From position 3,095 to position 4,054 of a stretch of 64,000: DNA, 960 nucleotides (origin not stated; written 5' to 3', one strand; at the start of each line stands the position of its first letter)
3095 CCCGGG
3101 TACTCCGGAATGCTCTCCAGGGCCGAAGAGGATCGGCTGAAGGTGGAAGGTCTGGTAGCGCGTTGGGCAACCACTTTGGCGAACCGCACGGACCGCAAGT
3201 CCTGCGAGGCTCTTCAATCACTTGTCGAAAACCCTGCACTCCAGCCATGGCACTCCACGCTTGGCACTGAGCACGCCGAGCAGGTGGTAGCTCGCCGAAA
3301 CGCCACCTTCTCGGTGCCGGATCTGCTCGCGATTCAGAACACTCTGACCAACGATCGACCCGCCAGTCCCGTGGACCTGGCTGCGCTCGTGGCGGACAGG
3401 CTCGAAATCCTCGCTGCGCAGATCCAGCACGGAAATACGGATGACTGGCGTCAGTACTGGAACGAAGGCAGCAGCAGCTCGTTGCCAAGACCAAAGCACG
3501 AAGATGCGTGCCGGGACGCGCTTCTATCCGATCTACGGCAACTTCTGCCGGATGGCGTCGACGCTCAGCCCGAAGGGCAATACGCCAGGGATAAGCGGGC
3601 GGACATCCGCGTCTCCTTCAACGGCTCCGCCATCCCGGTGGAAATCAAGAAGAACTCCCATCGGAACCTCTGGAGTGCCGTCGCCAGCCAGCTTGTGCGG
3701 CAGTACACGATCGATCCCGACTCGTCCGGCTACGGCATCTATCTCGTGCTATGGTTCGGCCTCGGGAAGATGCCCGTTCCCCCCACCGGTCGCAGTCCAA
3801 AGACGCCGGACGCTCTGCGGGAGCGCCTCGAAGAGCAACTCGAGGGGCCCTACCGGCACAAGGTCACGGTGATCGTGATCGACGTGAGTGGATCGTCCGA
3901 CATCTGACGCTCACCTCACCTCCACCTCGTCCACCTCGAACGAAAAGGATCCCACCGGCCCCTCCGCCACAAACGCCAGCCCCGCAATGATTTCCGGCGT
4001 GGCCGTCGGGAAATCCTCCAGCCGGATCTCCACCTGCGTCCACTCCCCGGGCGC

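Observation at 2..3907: STAND NTPase with a C-terminal PD-(D/E)xK-like module: possible single-gene defence or sensor protein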

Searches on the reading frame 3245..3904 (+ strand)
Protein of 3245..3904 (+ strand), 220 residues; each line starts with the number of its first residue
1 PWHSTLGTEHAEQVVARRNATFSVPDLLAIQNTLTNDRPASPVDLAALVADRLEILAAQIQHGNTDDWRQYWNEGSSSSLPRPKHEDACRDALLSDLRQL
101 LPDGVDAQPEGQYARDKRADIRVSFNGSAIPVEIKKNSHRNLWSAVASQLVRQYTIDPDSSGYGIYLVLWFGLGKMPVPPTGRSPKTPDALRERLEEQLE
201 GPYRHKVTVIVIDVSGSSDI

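Call 11: search_protein_families(library=pfam, proteins=[window:3350-3904:+], max_evalue=10)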
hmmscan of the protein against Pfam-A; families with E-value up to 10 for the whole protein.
window:3350-3904:+ (185 aa): 1 family
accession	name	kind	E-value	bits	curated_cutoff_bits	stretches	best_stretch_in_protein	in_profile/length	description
PF13565.12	HTH_32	-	0.14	13.2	33.7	1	142-167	19-45/73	Homeodomain-like domain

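Call 16: find_homologous_proteins(query=window:3245-3904:+, max_evalue=0.001)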
Query window:3245-3904:+ (220 aa): 399 proteins with E <= 0.001 among 2302 candidates; the best 120 are listed.
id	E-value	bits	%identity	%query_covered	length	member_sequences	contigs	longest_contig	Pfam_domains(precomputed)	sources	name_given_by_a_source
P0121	4.0e-107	375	80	95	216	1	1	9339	PF28130.1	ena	-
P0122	1.7e-106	373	77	100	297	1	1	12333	PF28130.1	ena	-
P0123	5.9e-94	332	86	77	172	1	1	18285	PF28130.1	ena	-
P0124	9.6e-91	321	66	99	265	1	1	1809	PF28130.1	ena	-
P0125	1.6e-87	310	67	99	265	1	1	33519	PF28130.1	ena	-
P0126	1.9e-87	310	80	78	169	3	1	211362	PF28130.1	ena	-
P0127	1.3e-85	304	64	99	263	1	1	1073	PF28130.1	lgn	-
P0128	2.9e-79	284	71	82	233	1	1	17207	PF28130.1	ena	-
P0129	1.2e-76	275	59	98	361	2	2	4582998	PF28130.1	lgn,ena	-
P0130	3.7e-75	270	58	99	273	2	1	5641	PF28130.1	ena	-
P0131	9.6e-72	259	59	99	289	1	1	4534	PF28130.1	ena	-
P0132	2.1e-70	255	57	97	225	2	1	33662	PF28130.1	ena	-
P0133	4.0e-70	254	57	96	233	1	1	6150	PF28130.1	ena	-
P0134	7.4e-70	253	55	97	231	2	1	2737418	PF28130.1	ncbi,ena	-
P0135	1.6e-69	252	57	97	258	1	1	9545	PF28130.1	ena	-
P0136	5.1e-69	250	57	97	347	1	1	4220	PF28130.1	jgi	jgi:hypothetical protein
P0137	6.6e-69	250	57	97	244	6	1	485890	PF28130.1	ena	-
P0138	2.7e-68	248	57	97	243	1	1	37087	PF28130.1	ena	-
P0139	8.3e-68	246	56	97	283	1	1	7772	PF28130.1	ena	-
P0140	1.2e-67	246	57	98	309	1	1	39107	PF28130.1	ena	-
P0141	1.7e-67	245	56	99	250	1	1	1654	PF28130.1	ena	-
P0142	1.8e-67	245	57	92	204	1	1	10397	PF28130.1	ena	-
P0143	1.2e-66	242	56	99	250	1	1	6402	PF28130.1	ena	-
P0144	1.3e-66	242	53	97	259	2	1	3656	PF28130.1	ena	-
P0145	1.7e-66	242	56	97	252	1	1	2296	PF28130.1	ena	-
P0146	4.7e-66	240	55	98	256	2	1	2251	PF28130.1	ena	-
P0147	5.9e-66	240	53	97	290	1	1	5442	PF28130.1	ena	-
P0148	8.8e-66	239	55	98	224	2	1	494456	PF28130.1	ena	-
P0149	1.4e-65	239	56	97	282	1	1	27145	PF28130.1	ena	-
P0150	1.9e-65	238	53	97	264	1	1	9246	PF28130.1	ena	-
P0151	2.6e-65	238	54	98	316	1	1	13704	PF28130.1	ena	-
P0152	5.3e-65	237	53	97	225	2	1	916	PF28130.1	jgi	jgi:hypothetical protein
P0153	9.7e-65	236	56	92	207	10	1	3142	PF28130.1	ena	-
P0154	1.0e-64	236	56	98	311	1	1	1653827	PF28130.1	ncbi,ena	-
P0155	1.4e-64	235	54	97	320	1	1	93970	PF28130.1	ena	-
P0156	1.8e-64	235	54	97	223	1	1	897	PF28130.1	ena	-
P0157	2.3e-64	235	57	90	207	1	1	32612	PF28130.1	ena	-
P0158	3.3e-64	234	59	87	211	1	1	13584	PF28130.1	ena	-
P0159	3.4e-64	234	62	78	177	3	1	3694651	PF28130.1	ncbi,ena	-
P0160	3.8e-64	234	50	98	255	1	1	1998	PF28130.1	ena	-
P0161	7.9e-64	233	55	97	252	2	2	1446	PF28130.1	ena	-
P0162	1.1e-63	233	55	99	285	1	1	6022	PF28130.1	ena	-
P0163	1.7e-63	232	55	92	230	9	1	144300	PF28130.1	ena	-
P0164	1.9e-63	232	53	97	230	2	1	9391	PF28130.1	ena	-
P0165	3.4e-63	231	54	97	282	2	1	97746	PF28130.1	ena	-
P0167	7.8e-63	230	53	99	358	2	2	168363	PF28130.1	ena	-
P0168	1.4e-62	229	53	97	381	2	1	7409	PF28130.1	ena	-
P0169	1.4e-62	229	59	80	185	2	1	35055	PF28130.1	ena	-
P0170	1.6e-62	229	54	99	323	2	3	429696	PF28130.1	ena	-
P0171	1.9e-62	228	51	97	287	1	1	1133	PF28130.1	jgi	jgi:hypothetical protein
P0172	2.5e-62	228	54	97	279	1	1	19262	PF28130.1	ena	-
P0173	2.5e-62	228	53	97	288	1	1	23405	PF28130.1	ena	-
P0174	3.2e-62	228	52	99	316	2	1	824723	PF28130.1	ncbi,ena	-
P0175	7.0e-62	227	53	98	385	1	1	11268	PF28130.1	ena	-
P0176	8.4e-62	226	53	98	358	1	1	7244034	PF28130.1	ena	-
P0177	1.3e-61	226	52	97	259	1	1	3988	PF28130.1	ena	-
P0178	1.6e-61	225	52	97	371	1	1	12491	PF28130.1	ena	-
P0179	1.8e-61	225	54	97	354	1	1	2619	PF28130.1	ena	-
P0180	1.9e-61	225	55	91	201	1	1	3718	PF28130.1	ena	-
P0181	2.4e-61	225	54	98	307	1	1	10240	PF28130.1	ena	-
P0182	2.6e-61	225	53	97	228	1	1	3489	PF28130.1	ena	-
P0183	3.7e-61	224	55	90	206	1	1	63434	PF28130.1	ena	-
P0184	3.9e-61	224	49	97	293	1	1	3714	PF28130.1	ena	-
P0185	4.2e-61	224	54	83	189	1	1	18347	PF28130.1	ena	-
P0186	4.8e-61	224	53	98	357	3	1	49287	PF28130.1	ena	-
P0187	4.9e-61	224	49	98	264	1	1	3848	PF28130.1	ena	-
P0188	6.4e-61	224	62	79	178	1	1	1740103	PF28130.1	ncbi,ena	-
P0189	9.8e-61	223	51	97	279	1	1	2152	PF28130.1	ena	-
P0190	1.5e-60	222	50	97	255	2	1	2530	PF28130.1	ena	-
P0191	1.8e-60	222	55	88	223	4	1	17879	PF28130.1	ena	-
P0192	2.8e-60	221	51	97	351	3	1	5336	PF28130.1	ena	-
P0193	2.8e-60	221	49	97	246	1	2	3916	PF28130.1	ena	-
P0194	3.5e-60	221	58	90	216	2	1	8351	PF28130.1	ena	-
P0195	3.6e-60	221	61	76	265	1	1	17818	PF28130.1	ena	-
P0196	3.7e-60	221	50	97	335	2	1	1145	PF28130.1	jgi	jgi:hypothetical protein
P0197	5.9e-60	220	51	99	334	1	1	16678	PF28130.1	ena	-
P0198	6.1e-60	220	49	97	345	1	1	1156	PF28130.1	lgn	-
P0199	6.4e-60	220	49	97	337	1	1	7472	PF28130.1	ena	-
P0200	8.6e-60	220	54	98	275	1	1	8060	PF28130.1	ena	-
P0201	3.5e-59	218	53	98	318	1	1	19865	PF28130.1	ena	-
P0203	6.7e-59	217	50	99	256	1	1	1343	PF28130.1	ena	-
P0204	7.0e-59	217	50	97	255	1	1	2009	PF28130.1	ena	-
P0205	7.6e-59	217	49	99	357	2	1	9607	PF28130.1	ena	-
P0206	1.0e-58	216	49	97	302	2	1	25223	PF28130.1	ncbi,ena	-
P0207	1.3e-58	216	58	80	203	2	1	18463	PF28130.1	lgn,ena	-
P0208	2.7e-58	215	52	88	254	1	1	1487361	PF28130.1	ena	-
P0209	3.1e-58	215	62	75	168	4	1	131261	PF28130.1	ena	-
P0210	3.4e-58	215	50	97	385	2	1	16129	PF28130.1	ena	-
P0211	4.2e-58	214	61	71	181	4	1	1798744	PF28130.1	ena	-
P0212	4.4e-58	214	60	78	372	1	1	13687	PF28130.1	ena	-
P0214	4.7e-58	214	60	75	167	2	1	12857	PF28130.1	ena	-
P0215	5.0e-58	214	50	98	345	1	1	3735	PF28130.1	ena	-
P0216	8.8e-58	213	51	98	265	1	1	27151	PF28130.1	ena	-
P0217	1.2e-57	213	47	97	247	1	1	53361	PF28130.1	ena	-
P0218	2.2e-57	212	48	97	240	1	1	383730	PF28130.1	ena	-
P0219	2.3e-57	212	53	84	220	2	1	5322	PF28130.1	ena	-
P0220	3.1e-57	211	50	97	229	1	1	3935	PF28130.1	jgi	jgi:hypothetical protein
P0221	3.3e-57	211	50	93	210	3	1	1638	PF28130.1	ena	-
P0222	3.6e-57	211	50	97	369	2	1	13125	PF28130.1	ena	-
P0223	5.2e-57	211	49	97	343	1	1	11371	PF28130.1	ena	-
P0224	5.4e-57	211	48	97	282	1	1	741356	PF28130.1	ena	-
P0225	6.4e-57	210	60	76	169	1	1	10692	PF28130.1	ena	-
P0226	6.5e-57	210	51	98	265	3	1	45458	PF28130.1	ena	-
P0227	7.7e-57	210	54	75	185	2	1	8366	PF28130.1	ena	-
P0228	8.9e-57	210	48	97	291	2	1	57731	PF28130.1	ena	-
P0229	9.8e-57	210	49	98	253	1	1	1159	PF28130.1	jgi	-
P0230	1.3e-56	209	47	97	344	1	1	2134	PF28130.1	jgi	-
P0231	1.6e-56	209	49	98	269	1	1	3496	PF28130.1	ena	-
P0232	4.8e-56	208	49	97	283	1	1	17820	PF28130.1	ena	-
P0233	4.9e-56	208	59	75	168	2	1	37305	PF28130.1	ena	-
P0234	7.5e-56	207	50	97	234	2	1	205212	PF28130.1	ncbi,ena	-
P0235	7.9e-56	207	56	78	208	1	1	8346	PF28130.1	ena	-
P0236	8.9e-56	207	47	97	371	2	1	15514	PF28130.1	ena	-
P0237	1.1e-55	206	49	98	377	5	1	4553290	PF28130.1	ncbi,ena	-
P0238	1.1e-55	206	53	84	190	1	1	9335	PF28130.1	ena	-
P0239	1.2e-55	206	48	97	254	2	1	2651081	PF28130.1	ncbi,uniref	ncbi:hypothetical protein [Candidatus Poriferisodalis sp.]|uniref:hypothetical protein n=1 Tax=Candi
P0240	1.3e-55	206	54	82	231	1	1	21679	PF28130.1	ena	-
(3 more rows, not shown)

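Call 19: search_solved_structures(query=A1, max_evalue=10, show_alignments=3)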
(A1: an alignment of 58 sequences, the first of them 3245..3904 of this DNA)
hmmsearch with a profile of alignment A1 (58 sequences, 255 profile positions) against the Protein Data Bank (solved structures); distinct sequences matched with E-value up to 10: 2.
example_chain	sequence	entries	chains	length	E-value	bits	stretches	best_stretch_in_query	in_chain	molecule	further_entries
9bji_A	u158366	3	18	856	0.28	13.7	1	82-170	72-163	Nuclear valosin-containing protein-like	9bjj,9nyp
4pfq_A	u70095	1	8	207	1.4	11.5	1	129-170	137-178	Hypoxanthine phosphoribosyltransferase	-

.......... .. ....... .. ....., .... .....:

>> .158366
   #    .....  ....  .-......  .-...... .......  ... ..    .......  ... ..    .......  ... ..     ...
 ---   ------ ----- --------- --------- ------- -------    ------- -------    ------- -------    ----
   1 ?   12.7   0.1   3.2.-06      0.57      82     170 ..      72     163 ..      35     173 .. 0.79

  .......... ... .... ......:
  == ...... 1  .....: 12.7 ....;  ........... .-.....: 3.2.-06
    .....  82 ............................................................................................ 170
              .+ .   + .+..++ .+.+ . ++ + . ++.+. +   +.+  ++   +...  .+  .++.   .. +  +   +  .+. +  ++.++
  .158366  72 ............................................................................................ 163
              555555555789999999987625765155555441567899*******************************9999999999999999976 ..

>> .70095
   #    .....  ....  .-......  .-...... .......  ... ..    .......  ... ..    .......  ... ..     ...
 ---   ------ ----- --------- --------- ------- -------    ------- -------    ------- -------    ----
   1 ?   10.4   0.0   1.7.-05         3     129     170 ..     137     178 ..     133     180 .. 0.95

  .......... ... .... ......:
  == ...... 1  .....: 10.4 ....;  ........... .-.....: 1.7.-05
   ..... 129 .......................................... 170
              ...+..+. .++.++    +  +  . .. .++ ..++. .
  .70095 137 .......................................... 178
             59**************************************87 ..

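Call 28: predict_structure(alignment_id=A1)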
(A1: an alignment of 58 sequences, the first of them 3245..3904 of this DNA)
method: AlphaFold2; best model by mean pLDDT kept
length: 220 residues; sequences in the alignment: 58
mean_pLDDT: 84.7   pTM: 0.81
mean pLDDT of the five models: 84.7, 84.2, 83.1, 80.9, 80.4
residues with pLDDT >= 90: 114; 70-90: 64; 50-70: 38; < 50: 4
segments of 3 or more residues with pLDDT < 50: none
pLDDT, mean of each block of 10 residues (from residue 1): 66 67 65 78 93 95 88 76 92 97 93 62 93 95 89 80 94 89 93 92 89 76
secondary structure, 60 per line:
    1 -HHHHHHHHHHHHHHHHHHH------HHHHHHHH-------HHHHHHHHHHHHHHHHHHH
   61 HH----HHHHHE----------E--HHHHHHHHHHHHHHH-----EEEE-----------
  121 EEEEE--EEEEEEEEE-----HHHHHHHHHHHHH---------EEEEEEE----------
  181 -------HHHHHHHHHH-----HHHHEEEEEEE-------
elements in order: H2-20 H27-34 H42-62 H67-71 H86-100 E106-109 E121-125 E128-136 H142-154 E164-170 H188-197 H203-206 E207-213

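Call 32: fold_search(model_id=the predicted structure, library=pdb)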
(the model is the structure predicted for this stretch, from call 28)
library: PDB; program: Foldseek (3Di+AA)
matches with E <= 10: 731; with E <= 0.001: 0
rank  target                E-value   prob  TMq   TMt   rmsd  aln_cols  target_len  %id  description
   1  8q44_A                2.8e-03  0.90  0.33  0.19  17.7       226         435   12  Crystal structure of cA4-bound Can2 (E364R) in complex with oligo-T DNA (released 2023-11-22)
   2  8q3y_A                9.3e-03  0.80  0.34  0.20  20.3       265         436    9  Crystal structure of apo Can2 from Thermoanaerobacter brockii (released 2023-11-22)
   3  8q42_B                1.1e-02  0.80  0.35  0.21  20.2       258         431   10  Crystal structure of cA4-bound Can2 (E341A) in complex with oligo-A DNA (released 2023-11-22)
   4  8q41_A                1.1e-02  0.66  0.33  0.20  20.5       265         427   10  Crystal structure of Can2 (E341A) bound to cA4 and TTTAAA ssDNA (released 2023-11-22)
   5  8q43_A                1.2e-02  0.82  0.36  0.22  17.5       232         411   10  Crystal structure of cA4-bound Can2 (E341A) in complex with oligo-C DNA (released 2023-11-22)
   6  8q44_B                1.7e-02  0.72  0.36  0.21  20.3       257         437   10  Crystal structure of cA4-bound Can2 (E364R) in complex with oligo-T DNA (released 2023-11-22)
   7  8q3z_A                1.8e-02  0.69  0.34  0.20  17.2       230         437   11  Crystal structure of cA4-bound Can2 from Thermoanaerobacter brockii (released 2023-11-22)
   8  4dav_A                2.0e-02  0.87  0.33  0.32   9.0       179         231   11  The structure of Pyrococcus Furiosus SfsA in complex with DNA (released 2014-10-01)
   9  8z4i_B                2.7e-02  0.54  0.32  0.21  12.7       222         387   12  crystal structure of Cdn1 in complex with cA3 (released 2026-02-04)
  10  8z4i_A                3.1e-02  0.72  0.27  0.17   5.9       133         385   12  crystal structure of Cdn1 in complex with cA3 (released 2026-02-04)
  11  8q41_B                3.1e-02  0.69  0.36  0.21  16.4       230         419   11  Crystal structure of Can2 (E341A) bound to cA4 and TTTAAA ssDNA (released 2023-11-22)
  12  8q42_A                3.1e-02  0.63  0.36  0.20  19.9       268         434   10  Crystal structure of cA4-bound Can2 (E341A) in complex with oligo-A DNA (released 2023-11-22)
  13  2wiz_A                3.5e-02  0.97  0.27  0.45   3.6        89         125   12  Crystal structures of Holliday junction resolvases from Archaeoglobus fulgidus bound to DNA substrate (released 2009-05-26)
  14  8q43_B                4.4e-02  0.96  0.36  0.20   4.8       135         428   12  Crystal structure of cA4-bound Can2 (E341A) in complex with oligo-C DNA (released 2023-11-22)
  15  6sce_A                4.4e-02  0.75  0.31  0.13  10.3       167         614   19  Structure of a Type III CRISPR defence DNA nuclease activated by cyclic oligoadenylate (released 2020-02-19)
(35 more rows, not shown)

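Call 57: search_protein_families(library=pfam, alignment_id=A1, max_evalue=10)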
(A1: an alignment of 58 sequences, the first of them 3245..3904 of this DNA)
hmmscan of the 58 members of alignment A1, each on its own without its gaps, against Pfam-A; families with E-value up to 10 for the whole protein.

A. member 1, window:3245-3904:+ (220 aa): 1 family
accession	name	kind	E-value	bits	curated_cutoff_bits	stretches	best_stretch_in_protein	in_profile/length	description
PF13565.12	HTH_32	-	0.24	12.4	33.7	1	177-202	19-45/73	Homeodomain-like domain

B. families by the number of members that match (of 58 scanned): 28 families (the first 25 are shown)
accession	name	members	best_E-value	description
PF19384.4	DUF5959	4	0.058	Family of unknown function (DUF5959)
PF21643.2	T6SS_Tsi2-like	3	0.0027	T6SS, Immune protein Tsi2-like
PF20142.4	Scaffold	2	0.034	Scaffold domain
PF07693.20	KAP_NTPase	2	0.067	KAP family P-loop domain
PF03749.19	SfsA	2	0.17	Sugar fermentation stimulation protein RE domain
PF07225.17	NDUF_B4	2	0.18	NADH-ubiquinone oxidoreductase B15 subunit (NDUFB4)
PF05794.18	Tcp11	2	0.22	T-complex protein 11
PF13565.12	HTH_32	2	0.24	Homeodomain-like domain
PF19826.4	DUF6307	1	0.0099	Family of unknown function (DUF6307)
PF18154.6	pPIWI_RE_REase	1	0.013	REase associating with pPIWI_RE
PF06635.17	T3SS_SCTL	1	0.023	Type 3 secretion system stator protein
PF22905.2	Hydro_N_hd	1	0.029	Hydrolase N-terminal helical domain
PF13355.12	ARC6-like_IMS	1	0.04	ARC6-like, IMS domain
PF11582.13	DUF3240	1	0.049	Protein of unknown function (DUF3240)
PF13191.12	AAA_16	1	0.05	AAA ATPase domain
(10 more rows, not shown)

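Call 88: search_protein_representatives(alignment_id=A1)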
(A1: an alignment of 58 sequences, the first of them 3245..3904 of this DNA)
Query: 58 sequences, 255 profile positions. Proteins with E-value up to 0.001 (for the whole library): 3913; up to 1e-10: 2053; up to 1e-30: 1327. The best 150 are listed.
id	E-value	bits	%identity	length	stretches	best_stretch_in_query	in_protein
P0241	2.0e-121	420.6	-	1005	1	2-254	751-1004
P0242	9.0e-120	415.2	-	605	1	5-254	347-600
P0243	2.2e-115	400.8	-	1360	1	2-254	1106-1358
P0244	3.5e-113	393.6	-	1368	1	2-254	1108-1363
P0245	1.8e-112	391.3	-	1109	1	3-253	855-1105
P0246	3.0e-112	390.5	-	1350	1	4-254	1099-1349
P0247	2.6e-110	384.2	-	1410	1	4-253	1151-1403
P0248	9.3e-110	382.4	-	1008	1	3-253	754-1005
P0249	1.7e-109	381.5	-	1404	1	2-254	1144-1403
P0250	6.3e-109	379.6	-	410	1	9-254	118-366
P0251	6.5e-109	379.6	-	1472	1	7-254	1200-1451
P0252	8.9e-109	379.1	-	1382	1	3-254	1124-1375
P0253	1.2e-108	378.7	-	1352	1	5-254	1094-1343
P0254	3.6e-108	377.1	-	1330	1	4-253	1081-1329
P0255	4.7e-108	376.8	-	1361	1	3-254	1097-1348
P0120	9.1e-96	336.5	-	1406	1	3-254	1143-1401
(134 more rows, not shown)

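Call 93: fold_search(model_id=the predicted structure, library=viral)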
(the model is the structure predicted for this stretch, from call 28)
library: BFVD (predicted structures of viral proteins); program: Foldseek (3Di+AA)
matches with E <= 10: 645; with E <= 0.001: 0
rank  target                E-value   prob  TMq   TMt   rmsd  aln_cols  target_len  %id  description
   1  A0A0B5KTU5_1          1.1e-03  0.69  0.20  0.06  19.1       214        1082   14  RNA-dependent RNA polymerase [Shayang Spider Virus 2]
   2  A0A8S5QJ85            1.5e-03  0.99  0.32  0.25   8.3       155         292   13  Restriction endonuclease [Siphoviridae sp. ctezl47]
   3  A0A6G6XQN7            1.6e-03  0.98  0.30  0.18   9.9       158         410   15  (no name in the UniProt tables at hand)
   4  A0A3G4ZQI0            1.8e-03  1.00  0.40  0.47   4.9       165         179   12  Uncharacterized protein [Terrestrivirus sp.]
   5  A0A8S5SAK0            3.3e-03  0.99  0.27  0.17   6.3       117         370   19  Competence protein [Siphoviridae sp. ctgaY24]
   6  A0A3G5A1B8            6.4e-03  0.98  0.38  0.39  12.5       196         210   12  Uncharacterized protein [Harvfovirus sp.]
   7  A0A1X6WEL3            6.4e-03  0.90  0.38  0.37  11.3       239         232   10  (no name in the UniProt tables at hand)
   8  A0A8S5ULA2            6.8e-03  0.99  0.30  0.47   4.6        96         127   14  Nuclease [Siphoviridae sp. ctICF6]
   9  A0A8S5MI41            9.7e-03  0.98  0.27  0.38   4.5        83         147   24  Penicillin-binding protein-related factor A [Siphoviridae sp. ct7es18]
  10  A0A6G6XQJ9            1.3e-02  0.63  0.26  0.21   8.3       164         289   15  (no name in the UniProt tables at hand)
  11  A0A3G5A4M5            1.4e-02  0.90  0.32  0.17   9.3       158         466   13  C2H2-type domain-containing protein [Harvfovirus sp.]
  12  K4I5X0                1.4e-02  0.80  0.31  0.33  12.2       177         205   13  Uncharacterized protein [Salmonella phage STML-198]
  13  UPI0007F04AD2         1.4e-02  0.11  0.12  0.15  20.6       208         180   14  (no name look-up for this kind of identifier)
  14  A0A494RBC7            1.5e-02  0.98  0.35  0.50   6.7       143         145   10  (no name in the UniProt tables at hand)
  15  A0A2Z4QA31            1.5e-02  0.72  0.32  0.32  20.1       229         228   15  (no name in the UniProt tables at hand)
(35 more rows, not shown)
